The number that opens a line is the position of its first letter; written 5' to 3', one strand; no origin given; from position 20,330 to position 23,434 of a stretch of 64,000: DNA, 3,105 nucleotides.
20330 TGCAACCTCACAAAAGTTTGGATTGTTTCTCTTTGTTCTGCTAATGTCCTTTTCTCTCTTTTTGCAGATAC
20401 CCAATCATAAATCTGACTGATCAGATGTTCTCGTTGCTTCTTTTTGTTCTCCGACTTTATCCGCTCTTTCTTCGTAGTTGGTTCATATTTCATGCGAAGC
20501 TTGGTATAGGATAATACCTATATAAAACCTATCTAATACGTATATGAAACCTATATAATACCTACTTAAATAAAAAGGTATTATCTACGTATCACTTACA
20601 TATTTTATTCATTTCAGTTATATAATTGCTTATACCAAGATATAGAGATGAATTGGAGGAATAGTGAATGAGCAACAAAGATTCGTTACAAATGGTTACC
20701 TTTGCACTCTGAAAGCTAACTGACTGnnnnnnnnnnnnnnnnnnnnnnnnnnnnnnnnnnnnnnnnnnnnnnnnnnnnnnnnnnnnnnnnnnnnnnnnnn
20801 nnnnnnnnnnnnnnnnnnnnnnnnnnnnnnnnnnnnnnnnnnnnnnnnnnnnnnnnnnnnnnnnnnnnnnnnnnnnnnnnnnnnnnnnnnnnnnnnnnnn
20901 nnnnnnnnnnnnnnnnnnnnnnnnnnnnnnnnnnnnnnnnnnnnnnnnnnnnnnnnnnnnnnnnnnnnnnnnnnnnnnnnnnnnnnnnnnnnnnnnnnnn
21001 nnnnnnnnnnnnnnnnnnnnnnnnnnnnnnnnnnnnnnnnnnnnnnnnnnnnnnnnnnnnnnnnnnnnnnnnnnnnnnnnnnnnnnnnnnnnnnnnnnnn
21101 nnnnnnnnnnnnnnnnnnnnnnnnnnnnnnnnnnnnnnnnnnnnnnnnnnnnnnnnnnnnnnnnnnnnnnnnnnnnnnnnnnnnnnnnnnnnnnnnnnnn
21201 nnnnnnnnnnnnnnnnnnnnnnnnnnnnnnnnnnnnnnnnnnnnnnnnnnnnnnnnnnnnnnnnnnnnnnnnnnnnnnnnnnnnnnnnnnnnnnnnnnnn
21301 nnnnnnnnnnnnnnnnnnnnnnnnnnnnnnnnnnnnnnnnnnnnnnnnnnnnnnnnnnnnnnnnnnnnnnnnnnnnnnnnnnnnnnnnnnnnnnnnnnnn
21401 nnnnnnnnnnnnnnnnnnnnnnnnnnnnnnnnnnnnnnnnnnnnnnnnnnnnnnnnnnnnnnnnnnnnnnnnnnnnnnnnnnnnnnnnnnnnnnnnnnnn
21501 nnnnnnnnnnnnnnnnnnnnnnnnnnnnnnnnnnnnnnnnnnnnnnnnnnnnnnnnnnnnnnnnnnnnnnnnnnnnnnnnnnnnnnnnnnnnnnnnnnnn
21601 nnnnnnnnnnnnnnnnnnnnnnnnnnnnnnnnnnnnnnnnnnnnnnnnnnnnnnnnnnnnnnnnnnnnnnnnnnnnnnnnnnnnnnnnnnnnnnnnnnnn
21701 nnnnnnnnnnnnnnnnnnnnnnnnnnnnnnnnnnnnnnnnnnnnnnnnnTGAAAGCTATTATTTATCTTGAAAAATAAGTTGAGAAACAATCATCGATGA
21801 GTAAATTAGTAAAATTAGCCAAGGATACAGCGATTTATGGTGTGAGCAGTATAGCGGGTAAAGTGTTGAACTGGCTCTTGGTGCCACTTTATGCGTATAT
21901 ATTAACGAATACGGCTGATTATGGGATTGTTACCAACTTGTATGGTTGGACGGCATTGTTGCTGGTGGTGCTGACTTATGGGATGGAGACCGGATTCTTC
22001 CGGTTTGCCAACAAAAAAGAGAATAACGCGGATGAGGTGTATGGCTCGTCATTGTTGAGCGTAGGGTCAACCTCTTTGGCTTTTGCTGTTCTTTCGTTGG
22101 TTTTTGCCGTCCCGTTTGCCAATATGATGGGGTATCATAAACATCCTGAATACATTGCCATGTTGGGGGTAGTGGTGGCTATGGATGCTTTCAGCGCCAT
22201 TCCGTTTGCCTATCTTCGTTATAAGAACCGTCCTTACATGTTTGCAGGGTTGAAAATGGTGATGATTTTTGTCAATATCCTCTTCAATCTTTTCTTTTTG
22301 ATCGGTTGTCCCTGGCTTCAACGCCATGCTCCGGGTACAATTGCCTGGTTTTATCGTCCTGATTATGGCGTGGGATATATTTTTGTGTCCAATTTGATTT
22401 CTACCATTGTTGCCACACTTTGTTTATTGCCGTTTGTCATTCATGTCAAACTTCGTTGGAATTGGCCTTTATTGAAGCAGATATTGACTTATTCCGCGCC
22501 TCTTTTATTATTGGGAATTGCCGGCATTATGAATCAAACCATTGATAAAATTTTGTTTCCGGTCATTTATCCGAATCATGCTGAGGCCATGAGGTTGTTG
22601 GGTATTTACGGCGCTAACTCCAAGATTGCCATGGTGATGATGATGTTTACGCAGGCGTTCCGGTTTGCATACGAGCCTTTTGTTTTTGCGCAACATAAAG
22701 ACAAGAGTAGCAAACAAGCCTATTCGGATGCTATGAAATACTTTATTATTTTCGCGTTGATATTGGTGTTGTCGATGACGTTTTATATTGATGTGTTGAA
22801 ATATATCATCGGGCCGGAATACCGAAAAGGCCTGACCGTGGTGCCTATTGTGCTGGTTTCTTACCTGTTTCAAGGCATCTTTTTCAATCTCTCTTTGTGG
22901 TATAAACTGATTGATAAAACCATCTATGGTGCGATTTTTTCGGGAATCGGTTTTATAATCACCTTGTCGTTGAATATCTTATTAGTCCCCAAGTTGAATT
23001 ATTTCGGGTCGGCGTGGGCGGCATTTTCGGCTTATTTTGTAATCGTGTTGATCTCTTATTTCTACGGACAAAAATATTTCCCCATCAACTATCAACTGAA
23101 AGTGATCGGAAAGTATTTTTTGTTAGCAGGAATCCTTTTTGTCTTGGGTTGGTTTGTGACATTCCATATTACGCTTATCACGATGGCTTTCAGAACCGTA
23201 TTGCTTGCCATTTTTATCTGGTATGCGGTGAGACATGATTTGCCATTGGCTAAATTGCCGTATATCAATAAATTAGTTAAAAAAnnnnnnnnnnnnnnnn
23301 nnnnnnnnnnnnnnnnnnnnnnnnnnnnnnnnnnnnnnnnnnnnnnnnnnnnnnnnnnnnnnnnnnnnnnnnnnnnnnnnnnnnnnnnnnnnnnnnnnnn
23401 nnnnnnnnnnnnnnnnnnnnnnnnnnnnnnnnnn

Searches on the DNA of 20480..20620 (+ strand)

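Call 70: search_dna_similar(query=window:20480-20620:+, collection=plasmids, mode=distant, max_evalue=0.01, max_rows=10)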
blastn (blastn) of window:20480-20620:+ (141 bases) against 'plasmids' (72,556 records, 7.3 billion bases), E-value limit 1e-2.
No match.

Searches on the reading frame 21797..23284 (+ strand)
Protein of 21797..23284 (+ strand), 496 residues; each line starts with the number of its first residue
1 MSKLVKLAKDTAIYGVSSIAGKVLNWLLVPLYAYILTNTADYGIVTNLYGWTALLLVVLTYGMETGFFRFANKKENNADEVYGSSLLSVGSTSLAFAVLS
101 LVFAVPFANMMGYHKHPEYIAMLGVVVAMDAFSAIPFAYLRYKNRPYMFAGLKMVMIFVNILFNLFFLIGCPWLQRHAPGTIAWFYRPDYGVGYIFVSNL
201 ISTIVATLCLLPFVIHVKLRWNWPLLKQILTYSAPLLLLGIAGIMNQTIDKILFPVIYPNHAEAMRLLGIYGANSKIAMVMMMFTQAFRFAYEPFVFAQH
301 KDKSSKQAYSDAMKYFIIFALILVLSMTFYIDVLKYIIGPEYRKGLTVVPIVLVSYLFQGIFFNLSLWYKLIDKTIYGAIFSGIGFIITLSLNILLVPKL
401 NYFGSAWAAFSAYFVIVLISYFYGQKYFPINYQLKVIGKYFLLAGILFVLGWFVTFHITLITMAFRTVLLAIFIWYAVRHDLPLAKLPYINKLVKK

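Call 47: find_encoding_contigs(protein=window:21797-23284:+, flank=3500, max_places=10)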
Protein window:21797-23284:+ (496 aa): no gene with exactly this product is on record in the collection.
